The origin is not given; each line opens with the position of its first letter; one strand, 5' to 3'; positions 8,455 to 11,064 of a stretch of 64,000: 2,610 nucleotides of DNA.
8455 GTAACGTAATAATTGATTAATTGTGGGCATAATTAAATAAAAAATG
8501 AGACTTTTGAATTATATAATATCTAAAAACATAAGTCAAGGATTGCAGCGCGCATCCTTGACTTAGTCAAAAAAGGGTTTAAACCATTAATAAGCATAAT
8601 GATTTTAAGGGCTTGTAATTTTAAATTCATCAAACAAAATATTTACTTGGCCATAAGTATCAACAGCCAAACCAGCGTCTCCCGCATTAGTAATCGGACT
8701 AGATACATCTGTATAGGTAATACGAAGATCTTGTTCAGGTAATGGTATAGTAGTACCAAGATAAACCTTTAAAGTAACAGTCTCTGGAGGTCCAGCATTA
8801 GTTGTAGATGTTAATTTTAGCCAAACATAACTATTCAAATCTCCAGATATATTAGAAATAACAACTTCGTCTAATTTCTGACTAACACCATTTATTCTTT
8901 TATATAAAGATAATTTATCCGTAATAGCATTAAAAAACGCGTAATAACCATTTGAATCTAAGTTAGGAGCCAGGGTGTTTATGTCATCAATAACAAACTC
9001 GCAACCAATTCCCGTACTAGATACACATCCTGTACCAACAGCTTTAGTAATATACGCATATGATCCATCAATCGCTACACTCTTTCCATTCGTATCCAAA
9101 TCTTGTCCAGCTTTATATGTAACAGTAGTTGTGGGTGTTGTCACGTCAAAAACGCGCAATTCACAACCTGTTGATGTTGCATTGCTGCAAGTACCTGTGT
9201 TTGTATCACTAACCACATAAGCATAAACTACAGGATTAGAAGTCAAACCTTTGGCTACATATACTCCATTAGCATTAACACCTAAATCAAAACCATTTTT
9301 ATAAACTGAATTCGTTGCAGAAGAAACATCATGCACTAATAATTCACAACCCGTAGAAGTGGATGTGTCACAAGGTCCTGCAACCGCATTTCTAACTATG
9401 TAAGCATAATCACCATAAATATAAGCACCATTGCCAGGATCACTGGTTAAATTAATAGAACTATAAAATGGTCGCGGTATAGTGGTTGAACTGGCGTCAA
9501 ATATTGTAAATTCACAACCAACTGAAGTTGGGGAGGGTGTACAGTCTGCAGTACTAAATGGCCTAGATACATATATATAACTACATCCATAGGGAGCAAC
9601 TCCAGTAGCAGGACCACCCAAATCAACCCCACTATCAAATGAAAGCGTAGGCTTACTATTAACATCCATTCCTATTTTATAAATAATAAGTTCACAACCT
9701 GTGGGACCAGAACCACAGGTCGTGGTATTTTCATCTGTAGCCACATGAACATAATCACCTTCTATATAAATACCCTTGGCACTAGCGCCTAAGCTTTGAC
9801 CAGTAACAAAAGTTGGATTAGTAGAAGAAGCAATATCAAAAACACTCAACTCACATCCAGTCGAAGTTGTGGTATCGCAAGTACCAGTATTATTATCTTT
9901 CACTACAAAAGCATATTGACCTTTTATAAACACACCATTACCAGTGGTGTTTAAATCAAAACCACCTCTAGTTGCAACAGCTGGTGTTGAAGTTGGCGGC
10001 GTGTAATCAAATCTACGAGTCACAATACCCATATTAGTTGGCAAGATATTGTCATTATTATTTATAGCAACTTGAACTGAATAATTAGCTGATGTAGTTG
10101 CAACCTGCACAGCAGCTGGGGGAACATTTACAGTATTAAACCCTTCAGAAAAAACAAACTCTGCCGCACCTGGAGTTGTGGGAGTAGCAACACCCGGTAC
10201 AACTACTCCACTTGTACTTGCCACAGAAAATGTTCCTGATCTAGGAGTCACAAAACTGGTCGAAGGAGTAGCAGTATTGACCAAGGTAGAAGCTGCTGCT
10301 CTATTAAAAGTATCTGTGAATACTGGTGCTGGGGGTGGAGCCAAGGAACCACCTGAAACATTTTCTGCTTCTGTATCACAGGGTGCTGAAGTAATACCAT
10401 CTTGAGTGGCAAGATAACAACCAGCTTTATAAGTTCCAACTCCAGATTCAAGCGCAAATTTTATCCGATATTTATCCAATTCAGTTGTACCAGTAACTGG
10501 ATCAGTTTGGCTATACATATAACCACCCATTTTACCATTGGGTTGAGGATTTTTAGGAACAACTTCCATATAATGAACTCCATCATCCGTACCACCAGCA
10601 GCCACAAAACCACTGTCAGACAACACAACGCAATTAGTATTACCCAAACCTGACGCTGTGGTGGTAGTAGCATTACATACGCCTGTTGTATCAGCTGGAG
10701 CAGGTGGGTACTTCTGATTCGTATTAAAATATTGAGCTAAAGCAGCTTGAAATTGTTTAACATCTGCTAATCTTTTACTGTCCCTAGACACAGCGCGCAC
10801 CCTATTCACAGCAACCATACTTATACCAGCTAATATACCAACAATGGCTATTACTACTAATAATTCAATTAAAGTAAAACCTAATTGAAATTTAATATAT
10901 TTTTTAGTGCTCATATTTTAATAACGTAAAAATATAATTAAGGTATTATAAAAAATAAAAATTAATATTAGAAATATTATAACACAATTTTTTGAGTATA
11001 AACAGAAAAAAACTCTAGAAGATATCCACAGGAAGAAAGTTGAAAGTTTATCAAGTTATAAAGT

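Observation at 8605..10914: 769-aa type IV pilin with Cys-bracketed LVIVD-like propeller repeats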

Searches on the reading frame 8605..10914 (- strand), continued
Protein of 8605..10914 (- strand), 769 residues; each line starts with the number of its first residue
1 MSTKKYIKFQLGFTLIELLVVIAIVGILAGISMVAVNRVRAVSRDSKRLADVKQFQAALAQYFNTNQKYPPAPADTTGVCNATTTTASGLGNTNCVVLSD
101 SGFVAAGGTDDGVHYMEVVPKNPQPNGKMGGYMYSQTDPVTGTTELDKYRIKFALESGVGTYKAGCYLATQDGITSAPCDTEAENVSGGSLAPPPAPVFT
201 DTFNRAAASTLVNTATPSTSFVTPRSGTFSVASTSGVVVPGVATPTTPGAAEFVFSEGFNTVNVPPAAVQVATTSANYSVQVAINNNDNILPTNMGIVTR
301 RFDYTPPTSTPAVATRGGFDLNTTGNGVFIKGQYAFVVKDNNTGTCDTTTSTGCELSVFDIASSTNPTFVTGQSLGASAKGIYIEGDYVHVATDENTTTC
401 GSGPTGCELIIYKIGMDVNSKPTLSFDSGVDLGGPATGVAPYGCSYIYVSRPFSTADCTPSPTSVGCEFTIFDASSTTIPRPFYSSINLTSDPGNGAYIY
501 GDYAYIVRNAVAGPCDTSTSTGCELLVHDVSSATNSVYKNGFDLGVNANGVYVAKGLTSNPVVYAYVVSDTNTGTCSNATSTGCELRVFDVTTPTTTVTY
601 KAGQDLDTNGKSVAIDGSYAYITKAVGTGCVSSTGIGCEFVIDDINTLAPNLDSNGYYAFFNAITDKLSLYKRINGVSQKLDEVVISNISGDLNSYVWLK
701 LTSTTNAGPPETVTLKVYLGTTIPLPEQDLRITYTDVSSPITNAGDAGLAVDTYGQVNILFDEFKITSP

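Call 59: find_encoding_contigs(protein=P0107, flank=10000, max_places=2)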
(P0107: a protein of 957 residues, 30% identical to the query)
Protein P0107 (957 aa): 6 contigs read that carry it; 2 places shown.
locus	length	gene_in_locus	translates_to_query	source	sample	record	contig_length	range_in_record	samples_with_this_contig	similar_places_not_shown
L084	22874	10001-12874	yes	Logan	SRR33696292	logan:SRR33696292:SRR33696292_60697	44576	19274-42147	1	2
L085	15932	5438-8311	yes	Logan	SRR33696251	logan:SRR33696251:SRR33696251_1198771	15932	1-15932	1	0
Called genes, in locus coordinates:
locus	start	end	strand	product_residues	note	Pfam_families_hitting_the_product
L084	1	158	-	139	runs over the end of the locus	PF18895:T4SS_pilin (weak)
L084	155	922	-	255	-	PF18895:T4SS_pilin (weak)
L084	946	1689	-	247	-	-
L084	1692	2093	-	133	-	-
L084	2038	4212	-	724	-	PF01935:DUF87 (weak), PF10412:TrwB_AAD_bind, PF12696:TraG-D_C (weak)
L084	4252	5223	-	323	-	PF01207:Dus, PF01180:DHO_dh (faint)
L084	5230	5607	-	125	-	PF00072:Response_reg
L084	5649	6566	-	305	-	-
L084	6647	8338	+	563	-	PF05157:MshEN, PF00437:T2SSE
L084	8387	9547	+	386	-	PF00482:T2SSF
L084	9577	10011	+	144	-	-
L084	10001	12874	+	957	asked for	PF09826:Beta_propel (faint), PF08309:LVIVD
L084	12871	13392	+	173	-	-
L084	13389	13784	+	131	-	-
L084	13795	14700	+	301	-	PF11104:PilM_2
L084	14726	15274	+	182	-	PF07963:N_methyl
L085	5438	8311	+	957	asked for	PF09826:Beta_propel (faint), PF08309:LVIVD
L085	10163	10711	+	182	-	PF07963:N_methyl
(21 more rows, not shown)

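Call 60: find_encoding_contigs(protein=P0148, flank=10000, max_places=2)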
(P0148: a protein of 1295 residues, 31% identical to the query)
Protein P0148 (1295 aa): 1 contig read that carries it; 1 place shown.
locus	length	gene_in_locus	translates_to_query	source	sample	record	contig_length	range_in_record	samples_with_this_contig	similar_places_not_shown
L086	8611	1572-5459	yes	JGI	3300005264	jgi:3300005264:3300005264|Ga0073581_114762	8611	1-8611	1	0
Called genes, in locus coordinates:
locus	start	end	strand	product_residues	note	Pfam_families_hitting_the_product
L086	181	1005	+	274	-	PF00482:T2SSF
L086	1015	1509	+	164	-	PF07963:N_methyl (faint)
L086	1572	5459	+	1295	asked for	PF09826:Beta_propel (faint), PF08309:LVIVD, PF13385:Laminin_G_3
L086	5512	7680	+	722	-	PF07953:Toxin_R_bind_N (faint), PF13385:Laminin_G_3, PF02973:Sialidase (faint), PF13385:Laminin_G_3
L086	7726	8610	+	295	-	?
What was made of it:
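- P0148 lies directly after T2SSF and an N_methyl gene (call 60).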

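Call 61: find_encoding_contigs(protein=P0063, flank=10000, max_places=2)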
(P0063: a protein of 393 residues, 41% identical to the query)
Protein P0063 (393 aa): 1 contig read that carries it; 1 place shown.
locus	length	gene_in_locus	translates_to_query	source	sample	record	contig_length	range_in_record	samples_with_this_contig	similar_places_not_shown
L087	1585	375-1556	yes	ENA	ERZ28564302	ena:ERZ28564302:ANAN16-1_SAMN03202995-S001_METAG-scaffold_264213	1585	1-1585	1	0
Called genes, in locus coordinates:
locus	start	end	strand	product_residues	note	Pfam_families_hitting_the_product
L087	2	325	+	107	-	?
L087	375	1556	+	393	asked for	PF08309:LVIVD (faint)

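Call 76: find_encoding_contigs(protein=P0019, flank=8000, max_places=2)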
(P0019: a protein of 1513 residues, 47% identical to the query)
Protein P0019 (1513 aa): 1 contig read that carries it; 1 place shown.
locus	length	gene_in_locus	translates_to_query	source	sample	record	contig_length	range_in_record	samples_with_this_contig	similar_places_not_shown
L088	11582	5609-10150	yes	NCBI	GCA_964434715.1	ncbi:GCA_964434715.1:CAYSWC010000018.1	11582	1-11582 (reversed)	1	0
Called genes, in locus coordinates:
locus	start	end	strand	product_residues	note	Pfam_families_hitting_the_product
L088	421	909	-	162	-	-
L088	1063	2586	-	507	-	PF00884:Sulfatase, PF01663:Phosphodiest (faint), PF16347:SGSH_C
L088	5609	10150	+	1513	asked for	PF08309:LVIVD (faint), PF22237:SO2946-like_C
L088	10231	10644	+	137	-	-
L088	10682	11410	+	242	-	-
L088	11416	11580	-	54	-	?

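Call 77: find_encoding_contigs(protein=P0053, flank=8000, max_places=2)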
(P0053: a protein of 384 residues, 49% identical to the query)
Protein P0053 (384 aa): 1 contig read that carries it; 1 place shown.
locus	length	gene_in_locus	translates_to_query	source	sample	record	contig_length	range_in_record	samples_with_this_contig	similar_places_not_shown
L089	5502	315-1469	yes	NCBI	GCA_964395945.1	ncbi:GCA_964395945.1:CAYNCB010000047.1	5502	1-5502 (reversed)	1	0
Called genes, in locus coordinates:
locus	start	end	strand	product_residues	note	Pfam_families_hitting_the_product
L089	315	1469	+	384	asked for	PF07963:N_methyl (weak)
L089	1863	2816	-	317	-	PF04389:Peptidase_M28 (weak)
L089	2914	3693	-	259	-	-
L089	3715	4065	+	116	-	-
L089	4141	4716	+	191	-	-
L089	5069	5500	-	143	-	?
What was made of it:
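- Tried and rejected: Uninformative (calls 76, 77).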

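Call 79: search_protein_families(library=ncbifam, proteins=[P0039, P0107, P0148, P0022, P0061, P0127], max_evalue=0.001)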
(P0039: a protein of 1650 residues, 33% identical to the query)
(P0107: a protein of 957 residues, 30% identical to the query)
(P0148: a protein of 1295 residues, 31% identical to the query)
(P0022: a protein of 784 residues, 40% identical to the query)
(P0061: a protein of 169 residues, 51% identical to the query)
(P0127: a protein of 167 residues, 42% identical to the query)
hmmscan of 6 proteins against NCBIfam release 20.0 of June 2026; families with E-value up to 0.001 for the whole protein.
P0039 (1650 aa): 1 family
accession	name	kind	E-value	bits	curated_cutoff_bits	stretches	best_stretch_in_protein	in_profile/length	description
NF041013.1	T4P_ComGE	equivalog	0.0008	19.5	49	0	6-56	2-52/83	competence type IV pilus minor pilin ComGE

P0107 (957 aa): 2 families
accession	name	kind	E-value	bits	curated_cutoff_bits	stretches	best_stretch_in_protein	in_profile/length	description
TIGR04312.1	choice_anch_B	subfamily_domain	3.4e-17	62.8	100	1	638-818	39-231/364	choice-of-anchor B family protein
NF041013.1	T4P_ComGE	equivalog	0.00027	21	49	1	12-56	1-45/83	competence type IV pilus minor pilin ComGE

P0148 (1295 aa): 3 families
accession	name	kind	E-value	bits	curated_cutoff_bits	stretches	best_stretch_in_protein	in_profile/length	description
TIGR02598.1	TIGR02598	subfamily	3.2e-06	27.4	51.4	1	17-144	1-122/151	Verru_Chthon cassette protein B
TIGR01707.1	gspI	equivalog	0.0003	21.2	44.35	1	17-61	1-45/101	type II secretion system minor pseudopilin GspI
TIGR02523.1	type_IV_pilV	equivalog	0.0008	19.9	52.2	0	16-74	2-60/139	type IV pilus modification protein PilV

P0022 (784 aa): 2 families
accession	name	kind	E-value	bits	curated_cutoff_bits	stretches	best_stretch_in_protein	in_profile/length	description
NF052521.1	TafC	equivalog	4.5e-06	26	410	0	667-747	275-356/373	TafC family fimbrial protein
NF002451.0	PRK01625.1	equivalog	0.00039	20.2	106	0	332-344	37-49/59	acid-soluble spore protein H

P0061 (169 aa): 1 family
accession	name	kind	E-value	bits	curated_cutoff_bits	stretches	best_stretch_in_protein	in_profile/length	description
TIGR01710.1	typeII_sec_gspG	equivalog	0.00014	21.9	88.85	0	10-70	1-61/134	type II secretion system major pseudopilin GspG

P0127 (167 aa): 10 families
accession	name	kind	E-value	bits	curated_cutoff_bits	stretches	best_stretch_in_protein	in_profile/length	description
TIGR01710.1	typeII_sec_gspG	equivalog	3.5e-14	53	88.85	1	7-68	1-62/134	type II secretion system major pseudopilin GspG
TIGR01708.2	typeII_sec_gspH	equivalog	4.1e-10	39.9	80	1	6-45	1-39/169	type II secretion system minor pseudopilin GspH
TIGR02532.1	IV_pilin_GFxxxE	domain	2.2e-09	36.8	16.3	1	6-29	1-24/24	prepilin-type N-terminal cleavage/methylation domain-containing protein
NF041775.1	typeIV_PilA_Myxo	equivalog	6.4e-09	36.1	400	1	6-67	10-71/214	type IV pilin protein PilA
NF007862.0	PRK10574.1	equivalog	3.4e-08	33.7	138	1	4-67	2-65/145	prepilin peptidase-dependent pilin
NF040999.1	pilin_ComGC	equivalog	4.6e-08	33.2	75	1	6-66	1-61/84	competence type IV pilus major pilin ComGC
NF041013.1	T4P_ComGE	equivalog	3.7e-07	30.2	49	1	4-63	1-61/83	competence type IV pilus minor pilin ComGE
TIGR02596.1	TIGR02596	subfamily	1.3e-05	25.4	70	1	9-47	1-42/196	Verru_Chthon cassette protein D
NF007800.0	PRK10506.1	equivalog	3.3e-05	23.7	158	1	3-44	5-46/163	prepilin peptidase-dependent protein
TIGR01711.1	gspJ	equivalog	0.00031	20.6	64.85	1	7-56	1-51/192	type II secretion system minor pseudopilin GspJ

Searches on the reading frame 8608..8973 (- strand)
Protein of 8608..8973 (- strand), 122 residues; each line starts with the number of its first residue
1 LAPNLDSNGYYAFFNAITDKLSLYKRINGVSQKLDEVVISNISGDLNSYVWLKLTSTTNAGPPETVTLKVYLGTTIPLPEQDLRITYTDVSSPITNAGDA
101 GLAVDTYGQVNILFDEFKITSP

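Call 53: search_protein_families(library=pfam, proteins=[window:8608-8973:-], max_evalue=10)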
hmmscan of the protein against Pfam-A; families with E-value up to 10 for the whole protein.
seq(122 aa): 0 families

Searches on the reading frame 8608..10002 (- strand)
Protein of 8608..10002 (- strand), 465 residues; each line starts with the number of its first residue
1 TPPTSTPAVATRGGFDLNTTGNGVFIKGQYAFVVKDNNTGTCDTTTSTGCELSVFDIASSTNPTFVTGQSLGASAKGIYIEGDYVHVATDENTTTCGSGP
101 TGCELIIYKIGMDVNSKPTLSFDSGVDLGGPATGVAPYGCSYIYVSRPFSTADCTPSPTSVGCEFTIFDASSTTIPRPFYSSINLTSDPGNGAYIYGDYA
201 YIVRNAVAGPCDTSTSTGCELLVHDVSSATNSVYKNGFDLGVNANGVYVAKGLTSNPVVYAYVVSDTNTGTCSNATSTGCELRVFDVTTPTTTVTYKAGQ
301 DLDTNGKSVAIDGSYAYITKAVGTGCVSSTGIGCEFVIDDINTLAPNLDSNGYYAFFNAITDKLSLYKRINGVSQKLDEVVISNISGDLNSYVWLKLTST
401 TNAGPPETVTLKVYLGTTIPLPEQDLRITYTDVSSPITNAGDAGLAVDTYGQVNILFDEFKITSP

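Call 22: find_homologous_proteins(query=window:8608-10002:-, max_evalue=0.00001)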
Query window:8608-10002:- (465 aa): 2 proteins with E <= 0.00001 among 8000 candidates.
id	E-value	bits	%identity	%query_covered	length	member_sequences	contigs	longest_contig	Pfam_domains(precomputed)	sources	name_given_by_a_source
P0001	0.0e+0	1026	100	100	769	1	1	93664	PF07963.18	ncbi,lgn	-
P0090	3.0e-16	78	25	68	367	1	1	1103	PF08309.18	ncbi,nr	ncbi:MAG: hypothetical protein IT440_16560, partial [Phycisphaeraceae bacterium]|nr:hypothetical pro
